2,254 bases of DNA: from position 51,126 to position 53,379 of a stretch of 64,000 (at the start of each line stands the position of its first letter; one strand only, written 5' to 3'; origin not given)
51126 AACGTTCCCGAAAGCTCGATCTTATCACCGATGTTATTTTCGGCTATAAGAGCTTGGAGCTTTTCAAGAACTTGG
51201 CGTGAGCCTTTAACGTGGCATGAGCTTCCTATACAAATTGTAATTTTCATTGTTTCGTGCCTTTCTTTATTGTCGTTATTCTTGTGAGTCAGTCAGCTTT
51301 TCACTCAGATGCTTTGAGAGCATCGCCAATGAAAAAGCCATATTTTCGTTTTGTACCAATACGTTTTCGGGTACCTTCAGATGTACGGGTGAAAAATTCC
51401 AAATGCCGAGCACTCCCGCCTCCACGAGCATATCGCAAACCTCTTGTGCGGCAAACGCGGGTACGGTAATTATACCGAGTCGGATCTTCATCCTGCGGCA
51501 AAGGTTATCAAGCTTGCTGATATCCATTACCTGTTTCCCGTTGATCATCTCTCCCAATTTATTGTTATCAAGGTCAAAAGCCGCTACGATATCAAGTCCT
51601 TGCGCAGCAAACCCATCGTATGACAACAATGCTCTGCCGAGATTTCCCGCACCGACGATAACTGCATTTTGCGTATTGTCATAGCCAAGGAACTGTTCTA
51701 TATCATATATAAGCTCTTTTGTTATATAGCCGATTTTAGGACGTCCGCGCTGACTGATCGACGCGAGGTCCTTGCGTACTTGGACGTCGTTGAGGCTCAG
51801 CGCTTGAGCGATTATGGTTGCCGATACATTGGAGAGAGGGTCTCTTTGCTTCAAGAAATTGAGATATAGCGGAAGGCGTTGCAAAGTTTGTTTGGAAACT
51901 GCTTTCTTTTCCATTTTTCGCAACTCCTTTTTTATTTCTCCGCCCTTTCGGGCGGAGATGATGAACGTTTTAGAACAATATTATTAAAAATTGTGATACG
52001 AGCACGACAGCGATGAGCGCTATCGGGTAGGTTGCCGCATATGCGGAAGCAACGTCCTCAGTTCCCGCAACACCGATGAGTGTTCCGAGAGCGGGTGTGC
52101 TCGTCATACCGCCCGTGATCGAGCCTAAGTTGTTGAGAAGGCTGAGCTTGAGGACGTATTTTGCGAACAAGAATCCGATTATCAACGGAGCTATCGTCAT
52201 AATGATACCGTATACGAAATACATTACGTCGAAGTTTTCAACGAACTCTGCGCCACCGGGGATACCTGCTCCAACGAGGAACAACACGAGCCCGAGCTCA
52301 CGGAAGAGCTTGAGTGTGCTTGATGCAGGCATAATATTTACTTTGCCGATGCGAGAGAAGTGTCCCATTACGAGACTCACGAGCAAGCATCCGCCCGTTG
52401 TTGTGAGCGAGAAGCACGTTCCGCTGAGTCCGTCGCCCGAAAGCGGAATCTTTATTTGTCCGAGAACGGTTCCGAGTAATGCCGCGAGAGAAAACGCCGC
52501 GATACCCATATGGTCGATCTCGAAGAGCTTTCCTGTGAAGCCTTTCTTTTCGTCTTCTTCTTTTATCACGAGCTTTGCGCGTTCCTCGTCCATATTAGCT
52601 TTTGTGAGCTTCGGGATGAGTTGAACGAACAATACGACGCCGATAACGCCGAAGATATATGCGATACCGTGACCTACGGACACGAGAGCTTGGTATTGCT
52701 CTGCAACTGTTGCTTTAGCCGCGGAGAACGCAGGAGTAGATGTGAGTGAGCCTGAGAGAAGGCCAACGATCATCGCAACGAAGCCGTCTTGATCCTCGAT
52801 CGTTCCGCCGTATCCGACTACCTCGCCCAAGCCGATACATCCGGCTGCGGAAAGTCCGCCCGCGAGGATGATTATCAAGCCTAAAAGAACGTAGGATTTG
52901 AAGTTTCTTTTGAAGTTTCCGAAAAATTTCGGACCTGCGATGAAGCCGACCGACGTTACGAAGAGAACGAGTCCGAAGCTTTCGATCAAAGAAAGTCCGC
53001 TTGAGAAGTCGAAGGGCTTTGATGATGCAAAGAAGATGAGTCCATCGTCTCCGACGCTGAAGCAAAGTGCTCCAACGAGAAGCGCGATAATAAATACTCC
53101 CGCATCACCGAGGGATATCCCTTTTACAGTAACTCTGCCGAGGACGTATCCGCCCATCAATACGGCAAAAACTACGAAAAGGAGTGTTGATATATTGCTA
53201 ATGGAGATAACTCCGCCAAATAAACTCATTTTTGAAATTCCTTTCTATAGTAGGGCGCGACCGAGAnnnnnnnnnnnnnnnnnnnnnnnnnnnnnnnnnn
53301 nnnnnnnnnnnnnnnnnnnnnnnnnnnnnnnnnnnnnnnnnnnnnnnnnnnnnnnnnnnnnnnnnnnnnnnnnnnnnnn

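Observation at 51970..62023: hdrBCA-flxDCBA in one operon with an anchor-less fumarate-reductase pair and a SucE-like exporter: candidate soluble, electron-bifurcating fumarate reductase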

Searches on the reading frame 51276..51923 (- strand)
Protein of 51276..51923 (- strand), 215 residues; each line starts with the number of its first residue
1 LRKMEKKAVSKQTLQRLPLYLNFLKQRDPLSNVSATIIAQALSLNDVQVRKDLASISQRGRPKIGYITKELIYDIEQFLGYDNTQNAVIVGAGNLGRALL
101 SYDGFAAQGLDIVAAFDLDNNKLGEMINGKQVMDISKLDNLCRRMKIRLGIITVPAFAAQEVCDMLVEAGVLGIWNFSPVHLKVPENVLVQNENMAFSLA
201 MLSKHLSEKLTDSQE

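Call 7: search_protein_families(library=pfam, proteins=[window:51276-51923:-], max_evalue=0.00001)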
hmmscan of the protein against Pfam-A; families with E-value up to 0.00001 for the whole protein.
window:51276-51923:- (215 aa): 2 families
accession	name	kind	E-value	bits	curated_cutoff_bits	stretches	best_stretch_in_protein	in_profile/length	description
PF02629.25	CoA_binding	-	2.1e-20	73.7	22.3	1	83-180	2-97/97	CoA binding domain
PF06971.19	Put_DNA-bind_N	-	5.7e-11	42.8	27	1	9-53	2-48/49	Putative DNA-binding protein N-terminus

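Call 29: search_protein_families(library=ncbifam, proteins=[window:51276-51923:-], max_evalue=1e-10)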
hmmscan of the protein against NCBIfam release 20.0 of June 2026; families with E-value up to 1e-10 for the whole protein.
window:51276-51923:- (215 aa): 9 families
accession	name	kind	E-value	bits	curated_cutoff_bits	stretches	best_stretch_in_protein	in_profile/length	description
NF003994.0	PRK05472.2-3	equivalog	9e-85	283.4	130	1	3-212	3-214/217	redox-sensing transcriptional repressor Rex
NF003996.0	PRK05472.2-5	equivalog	3.3e-62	210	138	1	9-212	2-205/209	redox-sensing transcriptional repressor Rex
NF003995.0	PRK05472.2-4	subfamily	2.4e-58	197.2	126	1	5-207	2-206/213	redox-sensing transcriptional repressor Rex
NF003993.0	PRK05472.2-2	equivalog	3.3e-54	183.7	217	1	6-208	3-207/212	redox-sensing transcriptional repressor Rex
NF003992.0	PRK05472.2-1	equivalog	5.9e-53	179.6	226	1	3-209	15-223/249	redox-sensing transcriptional repressor Rex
NF003990.0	PRK05472.1-4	equivalog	8.8e-51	172.5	233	1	4-210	2-210/214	redox-sensing transcriptional repressor Rex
NF003989.0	PRK05472.1-3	equivalog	5.3e-41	140.7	177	1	3-202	2-203/215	redox-sensing transcriptional repressor Rex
NF003988.0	PRK05472.1-1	equivalog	8.9e-38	130.4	321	1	5-202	3-204/214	redox-sensing transcriptional repressor Rex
NF003991.0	PRK05472.1-5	equivalog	1.4e-31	110.1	198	1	5-200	3-200/211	redox-sensing transcriptional repressor Rex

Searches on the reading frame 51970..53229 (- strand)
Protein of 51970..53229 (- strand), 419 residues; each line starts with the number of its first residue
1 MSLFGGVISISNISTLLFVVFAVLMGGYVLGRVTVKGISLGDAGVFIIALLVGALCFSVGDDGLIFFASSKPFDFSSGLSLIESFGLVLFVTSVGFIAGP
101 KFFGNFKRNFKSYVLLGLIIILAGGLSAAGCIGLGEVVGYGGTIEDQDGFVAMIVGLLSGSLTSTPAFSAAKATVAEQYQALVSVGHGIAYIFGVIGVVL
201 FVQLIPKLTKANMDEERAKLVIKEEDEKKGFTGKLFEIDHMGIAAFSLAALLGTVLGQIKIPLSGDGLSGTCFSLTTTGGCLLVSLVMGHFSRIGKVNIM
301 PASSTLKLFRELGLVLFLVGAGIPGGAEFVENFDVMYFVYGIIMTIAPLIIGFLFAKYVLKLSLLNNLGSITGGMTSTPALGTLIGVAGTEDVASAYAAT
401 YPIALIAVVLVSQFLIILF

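Call 3: search_protein_families(library=pfam, proteins=[window:51970-53229:-])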
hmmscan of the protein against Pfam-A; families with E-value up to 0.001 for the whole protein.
window:51970-53229:- (419 aa): 1 family
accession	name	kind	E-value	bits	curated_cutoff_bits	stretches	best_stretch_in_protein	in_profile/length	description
PF06826.17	Asp-Al_Ex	-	1.2e-49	168.7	27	2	246-416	2-166/167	Predicted Permease Membrane Region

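Call 4: search_protein_families(library=ncbifam, proteins=[window:51970-53229:-])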
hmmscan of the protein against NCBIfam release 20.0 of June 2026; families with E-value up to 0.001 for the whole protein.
window:51970-53229:- (419 aa): 4 families
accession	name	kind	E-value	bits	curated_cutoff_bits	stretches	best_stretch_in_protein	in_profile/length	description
NF003007.0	PRK03818.1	equivalog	1.2e-39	136.4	449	2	248-419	376-549/553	putative transporter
TIGR01625.1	YidE_YbjL_dupl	subfamily_domain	1e-33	116.3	71.95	2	251-403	2-154/154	AspT/YidE/YbjL antiporter duplication domain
TIGR03802.1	Asp_Ala_antiprt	equivalog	3.9e-32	111.6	546.95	2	246-418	391-561/562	aspartate-alanine antiporter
NF003440.0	PRK04972.1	equivalog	3e-29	102.2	645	2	14-220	14-196/561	aspartate:alanine antiporter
